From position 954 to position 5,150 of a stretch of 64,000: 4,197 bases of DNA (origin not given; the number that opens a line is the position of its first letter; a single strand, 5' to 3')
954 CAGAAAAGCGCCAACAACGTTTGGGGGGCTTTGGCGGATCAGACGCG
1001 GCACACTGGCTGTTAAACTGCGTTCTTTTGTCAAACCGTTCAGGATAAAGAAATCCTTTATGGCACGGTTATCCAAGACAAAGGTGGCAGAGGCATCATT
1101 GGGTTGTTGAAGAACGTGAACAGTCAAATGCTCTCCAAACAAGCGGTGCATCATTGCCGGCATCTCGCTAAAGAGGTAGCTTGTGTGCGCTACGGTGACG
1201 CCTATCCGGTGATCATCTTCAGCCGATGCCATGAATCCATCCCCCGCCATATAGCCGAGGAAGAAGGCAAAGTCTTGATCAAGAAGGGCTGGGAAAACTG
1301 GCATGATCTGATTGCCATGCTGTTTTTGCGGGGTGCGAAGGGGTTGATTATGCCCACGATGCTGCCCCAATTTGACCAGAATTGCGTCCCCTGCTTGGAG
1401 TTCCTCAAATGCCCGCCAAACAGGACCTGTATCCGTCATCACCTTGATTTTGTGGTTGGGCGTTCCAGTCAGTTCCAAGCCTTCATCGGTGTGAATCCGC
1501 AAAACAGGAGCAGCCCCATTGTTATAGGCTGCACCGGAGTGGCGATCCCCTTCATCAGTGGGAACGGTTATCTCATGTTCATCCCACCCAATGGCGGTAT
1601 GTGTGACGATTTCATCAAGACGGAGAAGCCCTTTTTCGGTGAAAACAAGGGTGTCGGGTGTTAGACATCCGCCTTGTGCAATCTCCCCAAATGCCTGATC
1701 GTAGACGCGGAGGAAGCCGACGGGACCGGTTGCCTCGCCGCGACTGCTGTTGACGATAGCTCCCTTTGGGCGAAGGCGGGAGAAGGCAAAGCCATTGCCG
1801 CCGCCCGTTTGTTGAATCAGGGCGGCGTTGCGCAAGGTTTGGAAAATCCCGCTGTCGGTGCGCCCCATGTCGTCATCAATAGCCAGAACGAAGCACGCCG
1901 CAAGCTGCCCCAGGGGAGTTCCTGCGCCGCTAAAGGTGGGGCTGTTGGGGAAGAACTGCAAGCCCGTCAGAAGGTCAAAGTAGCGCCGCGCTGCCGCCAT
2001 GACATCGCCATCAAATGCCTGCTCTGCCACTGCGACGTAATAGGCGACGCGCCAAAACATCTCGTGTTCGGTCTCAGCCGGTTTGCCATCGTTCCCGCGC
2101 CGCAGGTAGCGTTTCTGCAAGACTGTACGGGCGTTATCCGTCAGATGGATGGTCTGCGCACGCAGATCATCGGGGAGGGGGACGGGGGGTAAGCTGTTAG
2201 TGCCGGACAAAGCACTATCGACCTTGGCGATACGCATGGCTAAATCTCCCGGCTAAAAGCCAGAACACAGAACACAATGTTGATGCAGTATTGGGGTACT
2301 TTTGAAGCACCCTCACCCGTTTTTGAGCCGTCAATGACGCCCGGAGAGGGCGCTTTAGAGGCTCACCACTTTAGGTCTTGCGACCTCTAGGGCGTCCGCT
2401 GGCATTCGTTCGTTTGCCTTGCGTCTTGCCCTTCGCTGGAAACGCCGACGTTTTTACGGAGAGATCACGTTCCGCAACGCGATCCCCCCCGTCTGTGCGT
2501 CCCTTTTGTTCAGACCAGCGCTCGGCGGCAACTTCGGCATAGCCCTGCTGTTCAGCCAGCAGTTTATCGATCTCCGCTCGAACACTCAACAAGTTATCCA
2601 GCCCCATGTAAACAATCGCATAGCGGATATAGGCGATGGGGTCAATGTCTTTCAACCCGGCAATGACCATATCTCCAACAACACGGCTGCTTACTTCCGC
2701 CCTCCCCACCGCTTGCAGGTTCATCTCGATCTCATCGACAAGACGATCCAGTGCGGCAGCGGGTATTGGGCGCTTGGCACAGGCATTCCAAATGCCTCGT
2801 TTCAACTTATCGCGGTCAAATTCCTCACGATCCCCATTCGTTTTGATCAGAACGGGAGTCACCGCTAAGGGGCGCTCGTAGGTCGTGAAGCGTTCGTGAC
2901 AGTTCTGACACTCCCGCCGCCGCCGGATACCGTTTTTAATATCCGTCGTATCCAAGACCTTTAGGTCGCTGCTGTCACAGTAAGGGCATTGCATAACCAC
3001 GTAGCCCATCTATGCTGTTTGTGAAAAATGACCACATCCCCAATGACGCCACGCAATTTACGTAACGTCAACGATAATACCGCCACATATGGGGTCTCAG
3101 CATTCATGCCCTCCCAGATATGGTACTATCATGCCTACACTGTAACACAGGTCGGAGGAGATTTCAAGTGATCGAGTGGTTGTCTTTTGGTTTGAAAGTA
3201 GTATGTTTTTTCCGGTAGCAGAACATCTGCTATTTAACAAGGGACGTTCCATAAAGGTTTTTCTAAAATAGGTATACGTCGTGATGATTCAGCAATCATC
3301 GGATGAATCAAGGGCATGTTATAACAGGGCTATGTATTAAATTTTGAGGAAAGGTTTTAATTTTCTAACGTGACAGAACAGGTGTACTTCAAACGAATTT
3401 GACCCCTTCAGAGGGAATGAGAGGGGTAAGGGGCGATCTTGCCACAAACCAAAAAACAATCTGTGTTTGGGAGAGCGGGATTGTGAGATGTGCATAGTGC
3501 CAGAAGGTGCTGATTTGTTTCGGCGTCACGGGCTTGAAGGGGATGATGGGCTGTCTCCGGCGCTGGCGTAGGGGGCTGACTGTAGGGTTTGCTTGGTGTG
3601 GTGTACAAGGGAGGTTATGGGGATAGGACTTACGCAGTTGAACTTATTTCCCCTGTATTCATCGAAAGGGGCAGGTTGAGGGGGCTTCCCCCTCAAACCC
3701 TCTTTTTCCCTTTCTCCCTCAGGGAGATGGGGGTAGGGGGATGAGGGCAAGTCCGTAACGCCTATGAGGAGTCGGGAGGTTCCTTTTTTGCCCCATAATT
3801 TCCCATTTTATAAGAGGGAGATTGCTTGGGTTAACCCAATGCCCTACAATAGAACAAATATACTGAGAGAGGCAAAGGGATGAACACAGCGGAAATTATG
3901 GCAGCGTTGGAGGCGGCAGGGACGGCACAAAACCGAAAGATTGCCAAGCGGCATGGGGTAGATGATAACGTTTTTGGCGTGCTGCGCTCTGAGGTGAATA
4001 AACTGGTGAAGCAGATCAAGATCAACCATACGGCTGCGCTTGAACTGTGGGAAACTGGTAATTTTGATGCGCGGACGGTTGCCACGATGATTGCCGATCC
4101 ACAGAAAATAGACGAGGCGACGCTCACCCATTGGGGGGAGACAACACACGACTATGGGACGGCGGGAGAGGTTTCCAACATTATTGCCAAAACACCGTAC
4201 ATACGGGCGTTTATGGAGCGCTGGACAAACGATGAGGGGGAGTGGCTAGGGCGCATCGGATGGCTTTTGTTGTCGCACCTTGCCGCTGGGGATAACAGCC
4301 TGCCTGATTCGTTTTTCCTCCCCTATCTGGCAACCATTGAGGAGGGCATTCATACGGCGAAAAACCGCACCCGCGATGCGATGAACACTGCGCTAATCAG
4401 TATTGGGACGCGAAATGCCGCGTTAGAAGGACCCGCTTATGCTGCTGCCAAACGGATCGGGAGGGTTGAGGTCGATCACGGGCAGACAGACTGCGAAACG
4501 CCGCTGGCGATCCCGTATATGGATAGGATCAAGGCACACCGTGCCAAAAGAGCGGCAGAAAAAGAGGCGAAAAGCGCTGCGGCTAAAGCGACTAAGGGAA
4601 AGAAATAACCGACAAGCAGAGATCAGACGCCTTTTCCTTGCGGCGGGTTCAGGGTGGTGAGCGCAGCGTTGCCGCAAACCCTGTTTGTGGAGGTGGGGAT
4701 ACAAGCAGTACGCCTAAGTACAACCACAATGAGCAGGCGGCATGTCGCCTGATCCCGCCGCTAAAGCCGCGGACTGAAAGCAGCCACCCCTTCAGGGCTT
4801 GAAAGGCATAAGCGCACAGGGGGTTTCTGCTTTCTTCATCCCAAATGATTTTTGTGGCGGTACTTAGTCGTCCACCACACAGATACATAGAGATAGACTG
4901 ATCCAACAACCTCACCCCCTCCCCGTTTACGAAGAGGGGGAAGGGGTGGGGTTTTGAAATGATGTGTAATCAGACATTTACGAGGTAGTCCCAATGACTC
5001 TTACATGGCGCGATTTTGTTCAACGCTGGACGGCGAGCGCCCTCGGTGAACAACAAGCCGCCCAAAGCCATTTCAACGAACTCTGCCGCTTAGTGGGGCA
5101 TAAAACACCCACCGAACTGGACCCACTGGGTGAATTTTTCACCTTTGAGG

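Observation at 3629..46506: RF1: family of about 125-150 bp MITE-like palindromic elements (TIR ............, internal perfect GC hairpin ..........-loop-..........), at least 9 units at 5 loci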

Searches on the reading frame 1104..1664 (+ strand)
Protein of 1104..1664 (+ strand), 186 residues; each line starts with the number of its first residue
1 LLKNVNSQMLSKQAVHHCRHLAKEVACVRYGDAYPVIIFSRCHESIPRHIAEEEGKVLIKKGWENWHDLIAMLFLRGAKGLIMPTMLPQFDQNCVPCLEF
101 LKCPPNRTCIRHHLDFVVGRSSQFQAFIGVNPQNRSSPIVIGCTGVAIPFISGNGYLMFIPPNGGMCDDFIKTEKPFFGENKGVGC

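Call 28: find_encoding_contigs(protein=window:1104-1664:+, flank=10000, max_places=6)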
Protein window:1104-1664:+ (186 aa): no gene with exactly this product is on record in the collection.

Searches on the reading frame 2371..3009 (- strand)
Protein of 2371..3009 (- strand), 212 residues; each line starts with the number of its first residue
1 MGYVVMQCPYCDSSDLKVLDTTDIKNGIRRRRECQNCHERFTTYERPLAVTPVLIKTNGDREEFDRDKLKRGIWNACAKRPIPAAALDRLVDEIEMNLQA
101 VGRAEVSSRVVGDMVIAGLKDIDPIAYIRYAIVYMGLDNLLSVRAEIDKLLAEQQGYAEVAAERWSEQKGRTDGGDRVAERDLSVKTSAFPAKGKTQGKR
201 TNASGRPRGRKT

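Call 15: search_protein_families(library=pfam, proteins=[window:2371-3009:-])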
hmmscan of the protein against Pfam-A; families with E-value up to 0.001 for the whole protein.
window:2371-3009:- (212 aa): 2 families
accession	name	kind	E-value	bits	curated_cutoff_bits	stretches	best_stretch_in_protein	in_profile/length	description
PF22811.2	Zn_ribbon_NrdR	-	2.5e-17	63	27.2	1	6-45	1-42/42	Transcriptional repressor NrdR-like, N-terminal domain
PF03477.21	ATP-cone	-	1.5e-15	58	25.8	1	55-136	4-84/88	ATP cone domain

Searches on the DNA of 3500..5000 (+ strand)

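Call 33: search_rna_families(source=window, start=3500, end=5000, threshold=evalue, max_evalue=10)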
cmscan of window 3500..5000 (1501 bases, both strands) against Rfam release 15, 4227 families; matches with E-value up to 10: 18.
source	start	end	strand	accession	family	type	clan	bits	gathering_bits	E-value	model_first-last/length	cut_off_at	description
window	3700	3740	+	RF00767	mir-150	Gene; miRNA;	-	22.3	55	0.13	1-82/82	no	mir-150 microRNA precursor family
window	3682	3755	+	RF03301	mir-3154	Gene; miRNA;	-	21.4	64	0.42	1-86/86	no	mir-3154 microRNA precursor family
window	4845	4948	-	RF00620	HCV_ARF_SL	Cis-reg;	-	18.8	42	1.5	1-136/136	no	Hepatitis C alternative reading frame stem-loop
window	4907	4954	+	RF04096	mir-4433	Gene; miRNA;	-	18.8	77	1.5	1-83/83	no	mir-4433 microRNA precursor family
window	3689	3748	+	RF00884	MIR815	Gene; miRNA;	-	18.8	63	1.9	1-81/81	no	MIR815 microRNA precursor family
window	3678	3728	+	RF00192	BLV_package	Cis-reg;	-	18.5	70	0.42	1-55/55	no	Bovine leukaemia virus RNA packaging signal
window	4907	4954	-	RF04096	mir-4433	Gene; miRNA;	-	18.5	77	1.9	1-83/83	no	mir-4433 microRNA precursor family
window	3673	3792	-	RF00166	PrrB_RsmZ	Gene; sRNA;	CL00106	17.7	44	0.21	1-133/133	no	PrrB/RsmZ RNA family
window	3666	3711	-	RF03417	mir-343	Gene; miRNA;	-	17.1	70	2.2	1-70/70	no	mir-343 microRNA precursor family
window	3697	3818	+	RF00420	SNORA61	Gene; snRNA; snoRNA; HACA-box;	-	17.1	74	2.6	1-132/132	no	Small nucleolar RNA SNORA61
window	4911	4950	+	RF04240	mir-4716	Gene; miRNA;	-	16.6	76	4.5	1-84/84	no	mir-4716 microRNA precursor family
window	4902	4956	-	RF01015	mir-885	Gene; miRNA;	-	16.2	66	5.3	1-74/74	no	mir-885 microRNA precursor family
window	3690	3747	+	RF04240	mir-4716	Gene; miRNA;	-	15.8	76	7.3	1-84/84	no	mir-4716 microRNA precursor family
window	3642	3788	+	RF04180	BTnc231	Gene; sRNA;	-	15.7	80.4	3.2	1-154/154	no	Bacteroides sRNA BTnc231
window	3687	3756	+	RF00736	mir-320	Gene; miRNA;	-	15.1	55.5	4.2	1-76/76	no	mir-320 microRNA precursor family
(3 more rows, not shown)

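Call 34: search_dna_similar(query=window:3615-3775:+, collection=plasmids, mode=distant, max_evalue=0.01)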
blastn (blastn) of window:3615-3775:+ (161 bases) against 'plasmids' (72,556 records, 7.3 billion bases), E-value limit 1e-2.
Records with a match: 7; places in all: 7; records where one place covers at least 80% of the query: 0.
Best place of each record, by identity: 80-90% 7.
By first word of the organism name: Pseudanabaena 3; Tolypothrix 2; Microchaete 1; Leptolyngbya 1.
By predicted mobility (MOB-suite, as given by PLSDB): mobilizable 4; non-mobilizable 3.
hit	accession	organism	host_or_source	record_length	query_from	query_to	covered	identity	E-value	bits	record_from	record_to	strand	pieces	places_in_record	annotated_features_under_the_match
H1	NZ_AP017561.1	Pseudanabaena sp. ABRG5-3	-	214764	81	136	35%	81.0%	7e-5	54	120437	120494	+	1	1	none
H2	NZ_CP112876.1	Pseudanabaena galeata CCNP1313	-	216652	87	136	31%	83.3%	3e-3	48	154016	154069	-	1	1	DUF559 domain-containing protein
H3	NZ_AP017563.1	Pseudanabaena sp. ABRG5-3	-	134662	85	134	31%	82.7%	3e-3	48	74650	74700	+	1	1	none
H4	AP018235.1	Microchaete diplosiphon NIES-3275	-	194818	92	137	29%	87.0%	8e-4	50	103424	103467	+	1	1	none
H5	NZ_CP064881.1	Tolypothrix sp. PCC 7601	Fresh water sample,Fresh water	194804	92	137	29%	87.0%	8e-4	50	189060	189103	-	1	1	none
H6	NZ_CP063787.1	Tolypothrix sp. PCC 7712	Soil sample,soil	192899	92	137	29%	87.0%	8e-4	50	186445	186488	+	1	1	none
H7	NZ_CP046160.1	Leptolyngbya sp. BL0902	cell culture,open pond on an algae farm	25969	93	136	27%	88.6%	7e-5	55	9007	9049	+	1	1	none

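Call 35: get_annotated_region(hit=H7, flank=400)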
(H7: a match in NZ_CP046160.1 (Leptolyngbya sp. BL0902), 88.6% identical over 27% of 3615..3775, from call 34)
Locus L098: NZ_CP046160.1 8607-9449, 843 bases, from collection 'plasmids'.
description: Leptolyngbya sp. BL0902 plasmid unnamed5, complete sequence
organism: Leptolyngbya sp. BL0902 (NCBI taxid 1115757)
taxonomy: Bacteria; Cyanobacteriota; Cyanophyceae; Leptolyngbyales; Leptolyngbyaceae; Leptolyngbya; Leptolyngbya sp. BL0902
host: -; source: cell culture,open pond on an algae farm; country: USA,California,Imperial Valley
typing (MOB-suite, as given by PLSDB): non-mobilizable
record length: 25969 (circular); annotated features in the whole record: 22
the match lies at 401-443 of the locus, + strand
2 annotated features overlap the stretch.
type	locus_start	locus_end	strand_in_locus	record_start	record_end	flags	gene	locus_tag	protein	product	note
CDS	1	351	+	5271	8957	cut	-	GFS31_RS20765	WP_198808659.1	hypothetical protein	-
CDS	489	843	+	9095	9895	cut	-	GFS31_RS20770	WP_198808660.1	Uma2 family endonuclease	-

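Call 36: get_annotated_region(hit=H1, flank=400)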
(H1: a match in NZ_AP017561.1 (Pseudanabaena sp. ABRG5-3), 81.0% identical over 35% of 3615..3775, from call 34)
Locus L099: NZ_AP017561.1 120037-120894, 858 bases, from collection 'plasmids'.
description: Pseudanabaena sp. ABRG5-3 plasmid ABRG53a, complete sequence
organism: Pseudanabaena sp. ABRG5-3 (NCBI taxid 685565)
taxonomy: Bacteria; Cyanobacteriota; Cyanophyceae; Pseudanabaenales; Pseudanabaenaceae; Pseudanabaena; Pseudanabaena sp. ABRG5-3
host: -; source: -; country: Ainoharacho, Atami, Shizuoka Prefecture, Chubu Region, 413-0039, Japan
typing (MOB-suite, as given by PLSDB): mobilizable; relaxase MOBP
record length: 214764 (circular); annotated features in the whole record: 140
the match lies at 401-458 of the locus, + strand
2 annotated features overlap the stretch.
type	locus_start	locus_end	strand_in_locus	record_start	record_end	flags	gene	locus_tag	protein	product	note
CDS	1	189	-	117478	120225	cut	-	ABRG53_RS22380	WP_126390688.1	tetratricopeptide repeat protein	-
CDS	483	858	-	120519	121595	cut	-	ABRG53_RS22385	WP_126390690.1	tetratricopeptide repeat protein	-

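Call 37: get_annotated_region(hit=H4, flank=400)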
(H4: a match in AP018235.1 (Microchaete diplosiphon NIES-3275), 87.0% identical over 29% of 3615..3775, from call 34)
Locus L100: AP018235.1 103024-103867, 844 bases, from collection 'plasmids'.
description: Fremyella diplosiphon NIES-3275 plasmid plasmid02 DNA, complete genome
organism: Microchaete diplosiphon NIES-3275 (NCBI taxid 1973485)
taxonomy: Bacteria; Cyanobacteriota; Cyanophyceae; Nostocales; Rivulariaceae; Microchaete; Microchaete diplosiphon; Microchaete diplosiphon NIES-3275
host: -; source: -; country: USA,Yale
typing (MOB-suite, as given by PLSDB): mobilizable; replicon rep_cluster_1657; relaxase MOBV
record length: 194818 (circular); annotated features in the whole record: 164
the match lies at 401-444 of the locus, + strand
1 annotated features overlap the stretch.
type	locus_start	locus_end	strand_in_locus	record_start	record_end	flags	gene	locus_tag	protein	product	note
CDS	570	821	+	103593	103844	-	-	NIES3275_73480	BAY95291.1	hypothetical protein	-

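Call 42: search_dna_similar(query=L099:325-490:+, collection=plasmids, mode=distant, max_evalue=1, max_rows=60)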
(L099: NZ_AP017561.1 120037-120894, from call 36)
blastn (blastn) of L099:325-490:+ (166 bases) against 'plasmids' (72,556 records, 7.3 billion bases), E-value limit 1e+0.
Records with a match: 25; places in all: 85; records where one place covers at least 80% of the query: 3.
Best place of each record, by identity: >=99% 1; 95-99% 2; 80-90% 14; 60-80% 8.
By first word of the organism name: Pseudanabaena 8; Leptolyngbya 3; Tolypothrix 2; Azospirillum 2; Planktothrix 2; Kovacikia 1; Microchaete 1; Synechocystis 1; Cupriavidus 1; Methylobacterium 1; and 3 more.
By predicted mobility (MOB-suite, as given by PLSDB): non-mobilizable 20; mobilizable 5.
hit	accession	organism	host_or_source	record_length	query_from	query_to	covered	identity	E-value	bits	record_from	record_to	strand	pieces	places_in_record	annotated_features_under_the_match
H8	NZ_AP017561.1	Pseudanabaena sp. ABRG5-3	-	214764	1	166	100%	100.0%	3e-79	300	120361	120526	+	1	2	tetratricopeptide repeat protein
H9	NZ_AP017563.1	Pseudanabaena sp. ABRG5-3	-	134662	9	150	86%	84.5%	3e-35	154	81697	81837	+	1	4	none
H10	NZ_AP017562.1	Pseudanabaena sp. ABRG5-3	-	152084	23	162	84%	78.2%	1e-21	109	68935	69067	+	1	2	none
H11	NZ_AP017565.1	Pseudanabaena sp. ABRG5-3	-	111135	12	131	72%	79.3%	2e-18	100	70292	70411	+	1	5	none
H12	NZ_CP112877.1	Pseudanabaena galeata CCNP1313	-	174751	19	136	71%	76.0%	9e-10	70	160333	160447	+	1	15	DNA methyltransferase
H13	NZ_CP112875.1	Pseudanabaena galeata CCNP1313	-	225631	27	135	66%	81.1%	2e-17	95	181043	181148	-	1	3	DNA methyltransferase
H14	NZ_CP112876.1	Pseudanabaena galeata CCNP1313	-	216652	25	131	64%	82.6%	5e-20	104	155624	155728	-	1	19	DUF559 domain-containing protein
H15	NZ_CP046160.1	Leptolyngbya sp. BL0902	cell culture,open pond on an algae farm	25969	28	132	63%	81.3%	3e-16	92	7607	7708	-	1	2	hypothetical protein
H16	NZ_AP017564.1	Pseudanabaena sp. ABRG5-3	-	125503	27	133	64%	77.6%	5e-13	81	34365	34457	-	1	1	none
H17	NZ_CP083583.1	Kovacikia minuta CCNUW1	cell culture,fresh water lake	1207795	32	140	66%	73.4%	2e-6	60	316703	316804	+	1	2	record has no annotation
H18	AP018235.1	Microchaete diplosiphon NIES-3275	-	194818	32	132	61%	74.3%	6e-6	57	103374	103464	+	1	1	none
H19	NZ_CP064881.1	Tolypothrix sp. PCC 7601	Fresh water sample,Fresh water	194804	32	132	61%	74.3%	6e-6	57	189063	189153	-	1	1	none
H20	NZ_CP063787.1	Tolypothrix sp. PCC 7712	Soil sample,soil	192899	32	132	61%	74.3%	6e-6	57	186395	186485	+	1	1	none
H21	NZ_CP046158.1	Leptolyngbya sp. BL0902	cell culture,open pond on an algae farm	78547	29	83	33%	81.8%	3e-4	52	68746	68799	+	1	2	fumarate reductase/succinate dehydrogenase flavoprotein subunit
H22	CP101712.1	Synechocystis sp. B12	cell culture,mangrove water from the ...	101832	30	76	28%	83.3%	5e-1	41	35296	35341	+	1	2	none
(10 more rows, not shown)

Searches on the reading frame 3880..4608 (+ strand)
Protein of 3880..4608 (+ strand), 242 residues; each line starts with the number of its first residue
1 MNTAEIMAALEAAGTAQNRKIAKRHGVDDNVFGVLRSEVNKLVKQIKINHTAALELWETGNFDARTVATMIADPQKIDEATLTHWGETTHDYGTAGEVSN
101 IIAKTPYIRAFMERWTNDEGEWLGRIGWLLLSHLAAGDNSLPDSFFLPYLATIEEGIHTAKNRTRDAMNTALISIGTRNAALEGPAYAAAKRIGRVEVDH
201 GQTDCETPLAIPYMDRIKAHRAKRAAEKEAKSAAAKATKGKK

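Call 15: search_protein_families(library=pfam, proteins=[window:3880-4608:+])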
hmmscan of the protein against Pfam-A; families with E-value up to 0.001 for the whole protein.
window:3880-4608:+ (242 aa): 1 family
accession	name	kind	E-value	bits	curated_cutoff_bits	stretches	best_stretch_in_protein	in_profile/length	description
PF08713.17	DNA_alkylation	-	9.4e-20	71.6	21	1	6-183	1-190/213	DNA alkylation repair enzyme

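Call 63: find_encoding_contigs(protein=window:3880-4608:+, flank=10000, max_places=10)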
Protein window:3880-4608:+ (242 aa): 22 contigs read that carry it; 10 places shown.
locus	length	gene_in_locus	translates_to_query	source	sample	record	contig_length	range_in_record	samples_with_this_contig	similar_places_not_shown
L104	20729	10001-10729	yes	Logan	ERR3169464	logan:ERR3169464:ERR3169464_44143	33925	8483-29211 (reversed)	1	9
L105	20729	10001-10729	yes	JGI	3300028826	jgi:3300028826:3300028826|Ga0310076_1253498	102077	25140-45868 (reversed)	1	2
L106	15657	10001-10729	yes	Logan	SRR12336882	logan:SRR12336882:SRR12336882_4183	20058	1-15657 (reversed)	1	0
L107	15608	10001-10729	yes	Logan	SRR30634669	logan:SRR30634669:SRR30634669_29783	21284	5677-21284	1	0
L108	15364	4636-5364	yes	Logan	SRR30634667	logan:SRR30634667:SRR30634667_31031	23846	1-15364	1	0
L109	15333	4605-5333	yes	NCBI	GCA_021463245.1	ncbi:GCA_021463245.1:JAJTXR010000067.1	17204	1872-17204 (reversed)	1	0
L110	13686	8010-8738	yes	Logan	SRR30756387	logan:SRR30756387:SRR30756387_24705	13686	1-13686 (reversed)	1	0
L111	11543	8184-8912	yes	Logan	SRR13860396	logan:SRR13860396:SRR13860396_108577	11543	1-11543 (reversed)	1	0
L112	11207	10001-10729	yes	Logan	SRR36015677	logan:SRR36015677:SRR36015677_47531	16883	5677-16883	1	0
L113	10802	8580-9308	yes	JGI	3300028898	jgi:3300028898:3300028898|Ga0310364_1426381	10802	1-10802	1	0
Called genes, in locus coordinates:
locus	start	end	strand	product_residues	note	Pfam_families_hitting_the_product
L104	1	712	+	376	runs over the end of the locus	-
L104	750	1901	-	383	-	-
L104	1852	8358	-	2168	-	PF00317:Ribonuc_red_lgN, PF02867:Ribonuc_red_lgC, PF14890:Intein_splicing, PF14528:LAGLIDADG_3, PF02867:Ribonuc_red_lgC, PF14890:Intein_splicing, PF14528:LAGLIDADG_3, PF14890:Intein_splicing, +1 more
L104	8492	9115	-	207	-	PF22811:Zn_ribbon_NrdR, PF03477:ATP-cone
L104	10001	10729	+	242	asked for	PF08713:DNA_alkylation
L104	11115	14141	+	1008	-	PF20465:MmeI_hel, PF20473:MmeI_Mtase, PF07669:Eco57I (weak), PF20466:MmeI_TRD (weak)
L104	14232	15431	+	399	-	PF03796:DnaB_C, PF06745:ATPase (weak), PF13481:AAA_25 (weak)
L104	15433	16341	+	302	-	PF02645:DegV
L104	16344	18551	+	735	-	-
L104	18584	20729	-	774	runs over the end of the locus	PF03425:CBM_11 (weak), PF02927:CelD_N, PF00759:Glyco_hydro_9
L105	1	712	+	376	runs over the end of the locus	-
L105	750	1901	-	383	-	-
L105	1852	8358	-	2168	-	PF00317:Ribonuc_red_lgN, PF02867:Ribonuc_red_lgC, PF14890:Intein_splicing, PF14528:LAGLIDADG_3, PF02867:Ribonuc_red_lgC, PF14890:Intein_splicing, PF14528:LAGLIDADG_3, PF14890:Intein_splicing, +1 more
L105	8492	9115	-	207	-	PF22811:Zn_ribbon_NrdR, PF03477:ATP-cone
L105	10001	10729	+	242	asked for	PF08713:DNA_alkylation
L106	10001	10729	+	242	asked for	PF08713:DNA_alkylation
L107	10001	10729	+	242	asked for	PF08713:DNA_alkylation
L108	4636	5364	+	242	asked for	PF08713:DNA_alkylation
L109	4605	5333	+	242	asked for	PF08713:DNA_alkylation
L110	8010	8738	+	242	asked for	PF08713:DNA_alkylation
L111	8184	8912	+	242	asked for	PF08713:DNA_alkylation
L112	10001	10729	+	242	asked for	PF08713:DNA_alkylation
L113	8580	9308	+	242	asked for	PF08713:DNA_alkylation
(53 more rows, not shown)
